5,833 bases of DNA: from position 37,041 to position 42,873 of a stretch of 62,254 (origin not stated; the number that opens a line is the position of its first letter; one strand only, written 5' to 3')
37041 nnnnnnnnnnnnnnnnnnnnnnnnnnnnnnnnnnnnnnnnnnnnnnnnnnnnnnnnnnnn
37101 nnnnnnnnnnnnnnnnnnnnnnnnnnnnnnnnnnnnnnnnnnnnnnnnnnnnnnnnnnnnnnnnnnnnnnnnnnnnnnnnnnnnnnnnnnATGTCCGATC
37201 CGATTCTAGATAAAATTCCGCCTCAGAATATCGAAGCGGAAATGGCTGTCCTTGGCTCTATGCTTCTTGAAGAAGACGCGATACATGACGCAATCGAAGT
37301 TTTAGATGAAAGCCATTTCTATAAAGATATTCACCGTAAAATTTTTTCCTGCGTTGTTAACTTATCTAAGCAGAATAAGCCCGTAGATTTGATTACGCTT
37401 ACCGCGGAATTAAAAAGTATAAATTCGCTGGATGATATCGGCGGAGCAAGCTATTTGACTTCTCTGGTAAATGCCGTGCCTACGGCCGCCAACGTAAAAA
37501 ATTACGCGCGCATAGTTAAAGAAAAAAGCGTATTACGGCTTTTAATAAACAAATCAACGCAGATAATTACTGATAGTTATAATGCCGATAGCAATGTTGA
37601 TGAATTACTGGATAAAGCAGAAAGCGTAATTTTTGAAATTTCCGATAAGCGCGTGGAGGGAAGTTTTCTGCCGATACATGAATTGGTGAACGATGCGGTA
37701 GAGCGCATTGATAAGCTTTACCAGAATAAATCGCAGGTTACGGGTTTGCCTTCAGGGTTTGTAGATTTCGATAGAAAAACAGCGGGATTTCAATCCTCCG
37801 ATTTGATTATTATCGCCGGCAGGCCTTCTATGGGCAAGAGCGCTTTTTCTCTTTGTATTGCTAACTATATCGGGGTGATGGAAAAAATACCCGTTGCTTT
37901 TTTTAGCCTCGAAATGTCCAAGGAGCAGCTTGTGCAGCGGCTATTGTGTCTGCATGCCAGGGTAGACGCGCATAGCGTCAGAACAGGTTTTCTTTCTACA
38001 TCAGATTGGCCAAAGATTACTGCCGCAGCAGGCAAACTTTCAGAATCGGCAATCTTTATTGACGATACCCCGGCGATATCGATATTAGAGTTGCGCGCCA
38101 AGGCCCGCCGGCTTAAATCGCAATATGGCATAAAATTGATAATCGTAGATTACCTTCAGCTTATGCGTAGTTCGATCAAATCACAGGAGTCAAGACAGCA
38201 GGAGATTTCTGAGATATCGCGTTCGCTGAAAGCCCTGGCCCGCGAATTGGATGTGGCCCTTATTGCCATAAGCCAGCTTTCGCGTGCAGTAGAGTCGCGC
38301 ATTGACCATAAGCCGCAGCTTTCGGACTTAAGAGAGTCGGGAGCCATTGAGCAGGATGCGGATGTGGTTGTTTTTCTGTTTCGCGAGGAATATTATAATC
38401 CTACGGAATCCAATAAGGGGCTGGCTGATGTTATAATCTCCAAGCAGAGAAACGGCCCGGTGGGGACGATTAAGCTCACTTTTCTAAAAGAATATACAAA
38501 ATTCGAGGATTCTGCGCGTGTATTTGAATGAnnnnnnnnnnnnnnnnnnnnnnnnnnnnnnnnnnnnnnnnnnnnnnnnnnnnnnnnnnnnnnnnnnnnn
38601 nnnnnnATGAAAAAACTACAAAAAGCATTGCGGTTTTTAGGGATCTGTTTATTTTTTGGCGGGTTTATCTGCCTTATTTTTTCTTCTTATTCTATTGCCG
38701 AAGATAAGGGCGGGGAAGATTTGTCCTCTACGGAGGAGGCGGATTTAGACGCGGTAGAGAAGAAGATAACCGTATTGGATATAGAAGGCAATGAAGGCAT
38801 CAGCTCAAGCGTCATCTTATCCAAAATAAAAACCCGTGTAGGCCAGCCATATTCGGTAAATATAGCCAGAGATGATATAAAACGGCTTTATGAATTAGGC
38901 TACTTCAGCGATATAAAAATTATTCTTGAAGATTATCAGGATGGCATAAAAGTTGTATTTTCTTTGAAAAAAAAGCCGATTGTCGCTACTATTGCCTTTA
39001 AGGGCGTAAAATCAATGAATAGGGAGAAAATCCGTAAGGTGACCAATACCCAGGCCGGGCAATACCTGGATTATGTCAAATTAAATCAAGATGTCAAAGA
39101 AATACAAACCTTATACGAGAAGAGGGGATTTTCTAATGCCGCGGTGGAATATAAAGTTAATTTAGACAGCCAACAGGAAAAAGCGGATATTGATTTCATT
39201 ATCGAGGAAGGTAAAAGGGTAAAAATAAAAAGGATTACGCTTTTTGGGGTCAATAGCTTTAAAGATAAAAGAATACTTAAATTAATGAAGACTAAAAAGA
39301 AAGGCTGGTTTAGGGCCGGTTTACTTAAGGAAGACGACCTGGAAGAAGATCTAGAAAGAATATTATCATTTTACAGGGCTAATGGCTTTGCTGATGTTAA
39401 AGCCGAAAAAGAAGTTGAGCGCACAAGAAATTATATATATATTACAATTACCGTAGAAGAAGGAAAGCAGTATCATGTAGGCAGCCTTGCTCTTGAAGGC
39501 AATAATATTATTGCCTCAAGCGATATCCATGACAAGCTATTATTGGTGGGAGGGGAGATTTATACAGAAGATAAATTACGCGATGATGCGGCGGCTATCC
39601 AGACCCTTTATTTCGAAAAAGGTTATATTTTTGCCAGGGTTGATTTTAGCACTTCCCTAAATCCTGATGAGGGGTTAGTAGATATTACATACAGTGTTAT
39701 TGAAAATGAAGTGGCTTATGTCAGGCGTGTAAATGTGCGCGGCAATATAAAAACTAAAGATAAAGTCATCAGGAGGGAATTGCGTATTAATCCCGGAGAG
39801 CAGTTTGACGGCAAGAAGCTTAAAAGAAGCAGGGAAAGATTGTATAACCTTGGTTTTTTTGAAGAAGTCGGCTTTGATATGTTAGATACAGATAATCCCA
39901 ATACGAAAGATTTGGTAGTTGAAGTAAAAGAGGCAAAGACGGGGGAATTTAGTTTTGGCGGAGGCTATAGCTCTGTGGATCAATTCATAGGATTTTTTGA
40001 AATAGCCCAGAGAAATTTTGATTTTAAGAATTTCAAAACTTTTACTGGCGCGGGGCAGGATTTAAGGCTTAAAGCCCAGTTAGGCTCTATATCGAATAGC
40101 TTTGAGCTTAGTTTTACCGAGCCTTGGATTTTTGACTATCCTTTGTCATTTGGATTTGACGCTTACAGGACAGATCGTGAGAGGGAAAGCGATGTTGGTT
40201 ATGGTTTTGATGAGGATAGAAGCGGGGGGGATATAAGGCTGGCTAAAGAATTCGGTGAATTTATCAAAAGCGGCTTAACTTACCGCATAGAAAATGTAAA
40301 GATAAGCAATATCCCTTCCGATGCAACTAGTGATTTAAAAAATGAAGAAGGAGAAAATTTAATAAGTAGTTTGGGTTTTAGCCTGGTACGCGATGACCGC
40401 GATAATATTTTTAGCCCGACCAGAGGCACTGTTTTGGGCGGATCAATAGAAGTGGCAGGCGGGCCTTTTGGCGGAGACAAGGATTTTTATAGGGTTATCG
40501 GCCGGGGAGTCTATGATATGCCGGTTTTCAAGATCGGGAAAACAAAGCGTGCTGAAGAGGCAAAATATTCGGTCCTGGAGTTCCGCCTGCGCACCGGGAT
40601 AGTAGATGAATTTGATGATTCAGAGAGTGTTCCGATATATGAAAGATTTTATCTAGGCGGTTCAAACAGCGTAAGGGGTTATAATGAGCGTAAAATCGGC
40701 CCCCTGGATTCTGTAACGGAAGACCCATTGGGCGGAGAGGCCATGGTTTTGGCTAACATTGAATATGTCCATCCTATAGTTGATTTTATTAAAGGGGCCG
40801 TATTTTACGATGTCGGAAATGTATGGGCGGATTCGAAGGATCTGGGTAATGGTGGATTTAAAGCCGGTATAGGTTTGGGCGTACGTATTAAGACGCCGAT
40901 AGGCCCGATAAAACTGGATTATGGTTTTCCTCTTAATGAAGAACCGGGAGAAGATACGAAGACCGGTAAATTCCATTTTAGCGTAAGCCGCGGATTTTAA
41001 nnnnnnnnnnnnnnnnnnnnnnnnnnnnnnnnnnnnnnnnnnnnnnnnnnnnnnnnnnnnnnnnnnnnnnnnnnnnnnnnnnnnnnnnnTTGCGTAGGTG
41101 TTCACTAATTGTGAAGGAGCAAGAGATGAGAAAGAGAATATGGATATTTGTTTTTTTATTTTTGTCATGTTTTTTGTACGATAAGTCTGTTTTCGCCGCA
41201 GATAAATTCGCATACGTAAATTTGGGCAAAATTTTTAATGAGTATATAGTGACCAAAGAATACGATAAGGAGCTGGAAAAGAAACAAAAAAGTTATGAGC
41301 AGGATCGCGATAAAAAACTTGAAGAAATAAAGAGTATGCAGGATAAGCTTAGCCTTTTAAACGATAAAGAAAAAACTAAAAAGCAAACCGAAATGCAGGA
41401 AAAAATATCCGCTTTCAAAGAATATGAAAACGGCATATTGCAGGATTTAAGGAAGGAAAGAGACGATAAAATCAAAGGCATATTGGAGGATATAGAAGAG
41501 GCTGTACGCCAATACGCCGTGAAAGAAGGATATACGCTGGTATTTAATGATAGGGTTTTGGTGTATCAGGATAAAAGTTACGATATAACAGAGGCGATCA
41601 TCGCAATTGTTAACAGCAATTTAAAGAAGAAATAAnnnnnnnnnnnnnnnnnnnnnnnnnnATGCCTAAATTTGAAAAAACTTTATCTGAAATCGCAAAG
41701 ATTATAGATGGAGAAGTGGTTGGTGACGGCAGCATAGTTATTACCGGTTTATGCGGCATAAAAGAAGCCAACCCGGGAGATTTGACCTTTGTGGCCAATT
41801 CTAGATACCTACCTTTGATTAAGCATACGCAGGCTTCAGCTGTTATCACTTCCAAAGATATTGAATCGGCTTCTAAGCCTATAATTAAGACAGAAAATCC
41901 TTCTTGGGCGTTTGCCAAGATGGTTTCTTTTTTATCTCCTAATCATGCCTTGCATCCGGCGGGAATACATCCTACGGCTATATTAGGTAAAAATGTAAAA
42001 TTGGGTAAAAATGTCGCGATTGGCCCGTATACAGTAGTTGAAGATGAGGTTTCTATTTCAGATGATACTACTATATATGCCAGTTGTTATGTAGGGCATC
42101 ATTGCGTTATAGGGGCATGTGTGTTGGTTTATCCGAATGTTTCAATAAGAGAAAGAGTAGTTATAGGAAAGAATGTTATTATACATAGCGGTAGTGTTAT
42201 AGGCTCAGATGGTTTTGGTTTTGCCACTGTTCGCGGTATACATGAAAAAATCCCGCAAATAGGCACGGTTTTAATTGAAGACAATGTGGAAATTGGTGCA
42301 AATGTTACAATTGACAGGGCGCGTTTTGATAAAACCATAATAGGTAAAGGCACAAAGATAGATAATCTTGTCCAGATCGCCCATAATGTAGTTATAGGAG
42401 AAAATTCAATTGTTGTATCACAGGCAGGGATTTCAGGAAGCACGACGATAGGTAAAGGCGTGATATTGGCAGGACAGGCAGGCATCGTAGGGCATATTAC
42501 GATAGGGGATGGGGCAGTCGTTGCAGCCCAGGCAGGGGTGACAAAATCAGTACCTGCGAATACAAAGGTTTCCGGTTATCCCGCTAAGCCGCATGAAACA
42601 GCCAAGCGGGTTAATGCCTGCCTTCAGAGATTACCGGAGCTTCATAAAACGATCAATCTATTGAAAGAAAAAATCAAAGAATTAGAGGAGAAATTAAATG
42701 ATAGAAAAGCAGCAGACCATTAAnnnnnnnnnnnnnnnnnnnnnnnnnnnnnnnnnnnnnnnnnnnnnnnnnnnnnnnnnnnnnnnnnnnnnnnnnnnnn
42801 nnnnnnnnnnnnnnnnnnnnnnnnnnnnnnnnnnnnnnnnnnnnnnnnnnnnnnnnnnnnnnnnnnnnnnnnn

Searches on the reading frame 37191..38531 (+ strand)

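Call 60: search_protein_families(library=pfam, proteins=[window:37191-38531:+], max_evalue=0.00001)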
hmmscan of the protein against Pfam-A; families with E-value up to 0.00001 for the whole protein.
window:37191-38531:+ (446 aa): 3 families
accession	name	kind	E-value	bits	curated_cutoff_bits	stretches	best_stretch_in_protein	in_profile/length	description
PF03796.21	DnaB_C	-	6.5e-110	366.9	27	1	185-440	1-255/255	DnaB-like helicase C terminal domain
PF00772.26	DnaB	-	5.2e-36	123.2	23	1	10-111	2-103/103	DnaB-like helicase N terminal domain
PF13481.12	AAA_25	-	8.5e-09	35.7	27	1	204-363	34-190/195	AAA domain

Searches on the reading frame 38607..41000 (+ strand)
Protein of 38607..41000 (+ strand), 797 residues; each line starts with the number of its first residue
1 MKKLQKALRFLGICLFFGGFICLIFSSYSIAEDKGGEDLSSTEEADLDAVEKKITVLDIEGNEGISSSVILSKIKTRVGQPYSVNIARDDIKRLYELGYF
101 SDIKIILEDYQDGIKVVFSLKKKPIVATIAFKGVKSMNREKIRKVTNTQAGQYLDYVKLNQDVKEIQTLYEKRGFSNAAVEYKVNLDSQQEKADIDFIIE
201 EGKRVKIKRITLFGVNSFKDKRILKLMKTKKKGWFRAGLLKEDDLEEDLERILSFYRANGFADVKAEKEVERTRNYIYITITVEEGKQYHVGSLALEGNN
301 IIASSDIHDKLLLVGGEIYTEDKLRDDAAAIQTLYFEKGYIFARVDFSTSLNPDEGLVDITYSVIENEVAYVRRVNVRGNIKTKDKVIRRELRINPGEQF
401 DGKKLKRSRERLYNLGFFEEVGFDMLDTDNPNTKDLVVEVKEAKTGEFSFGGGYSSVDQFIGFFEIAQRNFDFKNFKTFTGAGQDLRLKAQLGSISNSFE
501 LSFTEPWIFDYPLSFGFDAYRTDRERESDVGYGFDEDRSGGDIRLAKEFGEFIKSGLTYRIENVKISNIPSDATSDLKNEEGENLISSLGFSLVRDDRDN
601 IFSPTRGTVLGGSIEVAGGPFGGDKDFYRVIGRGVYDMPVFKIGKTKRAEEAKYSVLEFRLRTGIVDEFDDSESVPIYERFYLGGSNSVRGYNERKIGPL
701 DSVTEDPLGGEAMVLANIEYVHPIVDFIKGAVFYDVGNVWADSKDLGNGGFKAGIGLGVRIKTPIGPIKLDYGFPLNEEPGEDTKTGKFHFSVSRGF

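Call 60: search_protein_families(library=pfam, proteins=[window:38607-41000:+], max_evalue=0.00001)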
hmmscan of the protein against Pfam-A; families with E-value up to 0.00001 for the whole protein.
window:38607-41000:+ (797 aa): 3 families
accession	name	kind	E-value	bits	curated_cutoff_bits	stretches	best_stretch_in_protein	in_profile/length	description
PF01103.29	Omp85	-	2.7e-69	234.6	24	1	479-797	2-325/325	Omp85 superfamily domain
PF07244.20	POTRA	-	2.9e-62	207.8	21.3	5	371-442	2-78/79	Surface antigen variable number repeat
PF08479.16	POTRA_2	-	4.6e-10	39.6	24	0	295-360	7-71/76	POTRA domain, ShlB-type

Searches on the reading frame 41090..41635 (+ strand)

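Call 61: search_protein_families(library=pfam, proteins=[window:41090-41635:+], max_evalue=0.00001)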
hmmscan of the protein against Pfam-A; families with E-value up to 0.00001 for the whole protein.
window:41090-41635:+ (181 aa): 1 family
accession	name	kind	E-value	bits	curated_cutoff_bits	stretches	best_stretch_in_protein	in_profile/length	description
PF03938.19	OmpH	-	1e-25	91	32.4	1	39-172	1-139/141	Outer membrane protein (OmpH-like)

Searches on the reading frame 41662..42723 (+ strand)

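Call 61: search_protein_families(library=pfam, proteins=[window:41662-42723:+], max_evalue=0.00001)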
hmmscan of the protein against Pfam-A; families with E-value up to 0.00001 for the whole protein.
window:41662-42723:+ (353 aa): 4 families
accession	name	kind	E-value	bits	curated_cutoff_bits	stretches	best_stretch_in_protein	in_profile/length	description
PF00132.30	Hexapep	-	1.5e-30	104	27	2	147-181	1-35/36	Bacterial transferase hexapeptide (six repeats)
PF04613.19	LpxD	-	1e-19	70.6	30.8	1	25-88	2-68/70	UDP-3-O-[3-hydroxymyristoyl] glucosamine N-acyltransferase, LpxD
PF25084.1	LbH_EIF2B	-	1.1e-10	41.9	54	1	108-175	12-100/105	EIF2B subunit epsilon LbH domain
PF25087.1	GMPPB_C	-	1e-07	32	39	1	102-177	7-92/110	GMPPB C-terminal domain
